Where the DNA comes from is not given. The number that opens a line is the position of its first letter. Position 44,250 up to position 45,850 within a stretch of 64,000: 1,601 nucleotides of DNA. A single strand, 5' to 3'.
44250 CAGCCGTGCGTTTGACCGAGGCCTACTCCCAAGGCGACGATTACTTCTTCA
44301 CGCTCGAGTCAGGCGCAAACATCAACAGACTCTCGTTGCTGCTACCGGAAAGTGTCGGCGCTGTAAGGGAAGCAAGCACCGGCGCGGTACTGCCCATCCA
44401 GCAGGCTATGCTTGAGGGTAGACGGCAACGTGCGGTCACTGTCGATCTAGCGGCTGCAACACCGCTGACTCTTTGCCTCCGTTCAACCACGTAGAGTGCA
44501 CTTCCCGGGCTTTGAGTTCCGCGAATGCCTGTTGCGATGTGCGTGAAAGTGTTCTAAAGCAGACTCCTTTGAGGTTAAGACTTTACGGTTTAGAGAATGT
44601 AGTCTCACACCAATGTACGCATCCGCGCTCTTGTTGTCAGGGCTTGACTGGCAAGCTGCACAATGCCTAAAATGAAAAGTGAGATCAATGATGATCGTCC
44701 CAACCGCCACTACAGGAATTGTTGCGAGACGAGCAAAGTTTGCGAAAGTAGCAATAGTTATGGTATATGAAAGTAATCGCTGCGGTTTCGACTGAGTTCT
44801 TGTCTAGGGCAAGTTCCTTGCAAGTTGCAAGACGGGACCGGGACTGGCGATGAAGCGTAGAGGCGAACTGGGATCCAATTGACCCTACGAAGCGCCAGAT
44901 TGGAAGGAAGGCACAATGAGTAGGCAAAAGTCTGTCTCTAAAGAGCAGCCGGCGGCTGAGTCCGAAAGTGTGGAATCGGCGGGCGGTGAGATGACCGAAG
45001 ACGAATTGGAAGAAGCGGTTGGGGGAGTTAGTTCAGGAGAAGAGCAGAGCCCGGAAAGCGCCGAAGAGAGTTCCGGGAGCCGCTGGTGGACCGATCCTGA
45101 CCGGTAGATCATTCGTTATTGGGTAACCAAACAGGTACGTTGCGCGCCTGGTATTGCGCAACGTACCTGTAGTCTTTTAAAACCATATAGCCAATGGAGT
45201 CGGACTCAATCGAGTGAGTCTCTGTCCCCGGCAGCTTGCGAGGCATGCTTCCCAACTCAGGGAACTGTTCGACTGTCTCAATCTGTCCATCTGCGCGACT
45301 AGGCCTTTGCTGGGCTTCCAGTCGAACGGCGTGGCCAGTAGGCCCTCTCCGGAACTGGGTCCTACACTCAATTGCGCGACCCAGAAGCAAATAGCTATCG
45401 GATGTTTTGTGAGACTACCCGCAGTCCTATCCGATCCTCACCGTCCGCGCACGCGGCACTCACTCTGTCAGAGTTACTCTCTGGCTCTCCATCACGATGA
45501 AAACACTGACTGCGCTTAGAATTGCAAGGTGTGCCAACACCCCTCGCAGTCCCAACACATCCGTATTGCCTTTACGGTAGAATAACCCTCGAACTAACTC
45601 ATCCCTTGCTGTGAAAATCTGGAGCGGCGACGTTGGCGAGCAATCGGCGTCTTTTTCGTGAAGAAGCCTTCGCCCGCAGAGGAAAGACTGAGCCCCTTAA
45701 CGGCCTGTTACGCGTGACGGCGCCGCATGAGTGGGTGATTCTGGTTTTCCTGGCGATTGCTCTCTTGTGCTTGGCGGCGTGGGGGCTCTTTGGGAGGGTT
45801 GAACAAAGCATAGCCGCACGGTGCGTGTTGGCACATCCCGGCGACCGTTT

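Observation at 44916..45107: Atypical core peptide: Cys-free, strongly anionic, Ser-rich, with a WW pair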

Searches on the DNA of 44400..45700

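Call 44: search_rna_families(source=window, start=44400, end=45700, threshold=evalue, max_evalue=1)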
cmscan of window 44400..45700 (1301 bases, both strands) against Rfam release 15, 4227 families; matches with E-value up to 1: 1.
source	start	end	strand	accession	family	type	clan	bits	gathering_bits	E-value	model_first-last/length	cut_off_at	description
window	45040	45165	+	RF00195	RsmY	Gene; sRNA;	CL00106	20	57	0.025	1-121/121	no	RsmY RNA family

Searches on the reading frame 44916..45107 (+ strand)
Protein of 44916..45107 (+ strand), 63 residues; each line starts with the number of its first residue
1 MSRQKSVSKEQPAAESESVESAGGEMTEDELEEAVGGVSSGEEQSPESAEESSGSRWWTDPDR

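Call 6: search_protein_families(library=ncbifam, proteins=[window:44916-45107:+], max_evalue=0.01)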
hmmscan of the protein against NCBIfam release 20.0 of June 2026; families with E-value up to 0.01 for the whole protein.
window:44916-45107:+ (63 aa): 0 families

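Call 7: search_protein_families(library=pfam, proteins=[window:44916-45107:+], max_evalue=0.01)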
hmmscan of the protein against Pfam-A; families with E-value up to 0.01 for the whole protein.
window:44916-45107:+ (63 aa): 0 families

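Call 8: find_homologous_proteins(query=window:44916-45104:+, max_evalue=10)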
Query window:44916-45104:+ (63 aa): 2 proteins with E <= 10 among 2 candidates.
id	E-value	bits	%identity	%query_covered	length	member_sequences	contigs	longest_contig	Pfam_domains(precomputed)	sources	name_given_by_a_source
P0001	1.2e-28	115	100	100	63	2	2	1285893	-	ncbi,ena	-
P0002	2.4e-22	96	87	100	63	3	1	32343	-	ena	-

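Call 9: find_encoding_contigs(protein=window:44916-45107:+, flank=10000)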
Protein window:44916-45107:+ (63 aa): 1 contig read that carries it; 1 place shown.
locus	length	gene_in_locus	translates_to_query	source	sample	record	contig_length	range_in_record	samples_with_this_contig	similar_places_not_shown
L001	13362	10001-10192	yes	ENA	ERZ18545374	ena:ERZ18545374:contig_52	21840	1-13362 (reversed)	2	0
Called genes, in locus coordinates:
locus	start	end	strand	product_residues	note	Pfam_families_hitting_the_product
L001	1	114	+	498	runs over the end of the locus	PF02538:Hydantoinase_B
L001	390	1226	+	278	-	PF05378:Hydant_A_N, PF01968:Hydantoinase_A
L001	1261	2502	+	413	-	PF01968:Hydantoinase_A, PF19278:Hydant_A_C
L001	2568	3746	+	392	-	PF01266:DAO, PF07992:Pyr_redox_2 (faint)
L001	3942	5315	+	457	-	PF01547:SBP_bac_1, PF13416:SBP_bac_8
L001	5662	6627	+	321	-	-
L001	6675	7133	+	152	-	-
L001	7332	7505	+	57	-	-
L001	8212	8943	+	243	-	-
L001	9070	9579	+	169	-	-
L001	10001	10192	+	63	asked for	-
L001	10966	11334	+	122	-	-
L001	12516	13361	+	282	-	?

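Call 11: find_encoding_contigs(protein=P0002, flank=10000)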
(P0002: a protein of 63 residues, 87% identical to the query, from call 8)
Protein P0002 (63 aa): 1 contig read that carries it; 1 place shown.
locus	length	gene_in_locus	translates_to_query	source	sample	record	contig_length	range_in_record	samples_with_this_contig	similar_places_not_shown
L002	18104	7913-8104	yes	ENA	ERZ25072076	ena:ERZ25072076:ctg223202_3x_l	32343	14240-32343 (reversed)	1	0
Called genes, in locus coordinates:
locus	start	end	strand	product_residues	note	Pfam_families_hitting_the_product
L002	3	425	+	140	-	?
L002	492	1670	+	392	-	PF01266:DAO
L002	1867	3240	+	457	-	PF13416:SBP_bac_8, PF01547:SBP_bac_1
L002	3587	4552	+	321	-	-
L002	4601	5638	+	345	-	PF03417:AAT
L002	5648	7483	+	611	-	-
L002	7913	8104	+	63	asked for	-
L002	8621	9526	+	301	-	PF25919:BSH_CusB (faint), PF00364:Biotin_lipoyl (faint), PF25973:BSH_CzcB (weak)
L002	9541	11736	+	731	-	PF03412:Peptidase_C39, PF00664:ABC_membrane, PF00005:ABC_tran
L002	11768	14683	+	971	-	PF00664:ABC_membrane, PF00005:ABC_tran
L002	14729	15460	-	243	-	PF13489:Methyltransf_23, PF01209:Ubie_methyltran, PF13649:Methyltransf_25, PF13847:Methyltransf_31, PF08241:Methyltransf_11, PF08242:Methyltransf_12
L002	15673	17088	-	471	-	PF00206:Lyase_1, PF14698:ASL_C2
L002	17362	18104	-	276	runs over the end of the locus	PF24741:AlkZ-rel, PF06224:AlkZ-like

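Call 22: search_protein_representatives(protein=window:44916-45104:+)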
Query: 63 residues. Proteins with E-value up to 0.001 (for the whole library): 2; up to 1e-10: 0; up to 1e-30: 0. The best 2 are listed.
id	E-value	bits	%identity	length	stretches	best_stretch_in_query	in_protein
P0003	1.4e-10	57.2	52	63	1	1-62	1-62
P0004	2.8e-10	56.3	55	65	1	1-62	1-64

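Call 28: search_protein_families(library=ncbifam, proteins=[window:44916-45104:+], max_evalue=10)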
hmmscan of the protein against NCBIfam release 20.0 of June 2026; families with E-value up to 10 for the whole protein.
seq(63 aa): 0 families

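Call 42: list_cluster_members(proteins=[P0001, P0002, P0003, P0004])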
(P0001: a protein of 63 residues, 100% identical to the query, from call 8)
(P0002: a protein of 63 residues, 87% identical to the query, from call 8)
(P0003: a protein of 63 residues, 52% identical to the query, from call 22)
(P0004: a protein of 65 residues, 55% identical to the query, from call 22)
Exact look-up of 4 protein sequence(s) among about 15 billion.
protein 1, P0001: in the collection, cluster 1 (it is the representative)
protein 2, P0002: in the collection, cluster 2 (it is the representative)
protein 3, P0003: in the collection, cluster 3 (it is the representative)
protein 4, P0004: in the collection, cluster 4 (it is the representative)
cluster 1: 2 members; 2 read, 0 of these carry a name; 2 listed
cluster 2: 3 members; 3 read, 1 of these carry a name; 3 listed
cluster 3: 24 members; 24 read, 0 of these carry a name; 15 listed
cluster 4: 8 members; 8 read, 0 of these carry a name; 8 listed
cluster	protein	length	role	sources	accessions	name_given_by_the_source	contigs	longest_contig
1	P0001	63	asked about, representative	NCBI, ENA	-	-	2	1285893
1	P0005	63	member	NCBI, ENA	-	-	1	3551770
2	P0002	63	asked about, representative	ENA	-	-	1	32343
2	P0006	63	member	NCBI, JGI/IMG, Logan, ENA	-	hypothetical protein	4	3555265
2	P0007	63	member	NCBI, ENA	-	-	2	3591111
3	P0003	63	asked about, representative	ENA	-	-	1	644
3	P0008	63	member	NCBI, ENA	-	-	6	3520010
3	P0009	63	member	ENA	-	-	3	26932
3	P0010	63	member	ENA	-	-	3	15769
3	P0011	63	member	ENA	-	-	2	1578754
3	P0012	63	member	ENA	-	-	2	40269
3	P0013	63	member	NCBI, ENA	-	-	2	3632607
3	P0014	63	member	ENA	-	-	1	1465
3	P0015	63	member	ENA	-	-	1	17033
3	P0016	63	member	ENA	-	-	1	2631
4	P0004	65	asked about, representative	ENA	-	-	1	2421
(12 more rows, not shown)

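Call 53: find_homologous_proteins(query=A2, max_evalue=1)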
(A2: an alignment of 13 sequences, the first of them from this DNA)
Query A2 (13 sequences) (63 aa, profile of the alignment): 34 proteins with E <= 1 among 2303 candidates.
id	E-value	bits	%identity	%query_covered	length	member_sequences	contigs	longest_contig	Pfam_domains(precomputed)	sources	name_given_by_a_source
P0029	1.3e-28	117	52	95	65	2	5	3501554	-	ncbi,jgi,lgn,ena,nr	ncbi:MAG: hypothetical protein OXM03_13800 [Chloroflexota bacterium]|nr:hypothetical protein [Chloro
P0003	8.2e-28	114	52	98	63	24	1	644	-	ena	-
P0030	1.4e-27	114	58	79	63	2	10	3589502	-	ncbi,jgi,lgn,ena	jgi:hypothetical protein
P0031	2.2e-27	113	54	98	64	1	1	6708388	-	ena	-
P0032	3.6e-27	112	64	98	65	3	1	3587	-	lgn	-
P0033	4.4e-27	112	58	79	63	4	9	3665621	-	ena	-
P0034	6.8e-27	111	60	79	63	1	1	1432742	-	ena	-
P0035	7.5e-27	111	52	98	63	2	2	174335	-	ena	-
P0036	1.9e-26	110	56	79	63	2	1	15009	-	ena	-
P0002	2.6e-26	110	87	100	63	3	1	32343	-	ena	-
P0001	2.7e-26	109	100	100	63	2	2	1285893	-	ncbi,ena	-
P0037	2.8e-26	109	56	98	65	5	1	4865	-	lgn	-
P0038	5.3e-26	109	50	98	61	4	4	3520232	-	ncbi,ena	-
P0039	7.8e-26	108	55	98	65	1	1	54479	-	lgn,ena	-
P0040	1.7e-25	107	61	98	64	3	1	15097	-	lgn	-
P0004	1.9e-22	97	55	98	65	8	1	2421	-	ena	-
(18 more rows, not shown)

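Call 62: predict_structure(alignment_id=A4)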
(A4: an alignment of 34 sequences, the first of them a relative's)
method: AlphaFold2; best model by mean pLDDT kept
length: 63 residues; sequences in the alignment: 34
mean_pLDDT: 59.5   pTM: 0.22
mean pLDDT of the five models: 59.5, 57.7, 56.9, 55.7, 55.3
residues with pLDDT >= 90: 0; 70-90: 13; 50-70: 39; < 50: 11
segments of 3 or more residues with pLDDT < 50: 1-3, 15-18
pLDDT, mean of each block of 10 residues (from residue 1): 53 51 66 63 52 68 74
secondary structure, 60 per line:
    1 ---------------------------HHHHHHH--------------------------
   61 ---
elements in order: H28-34
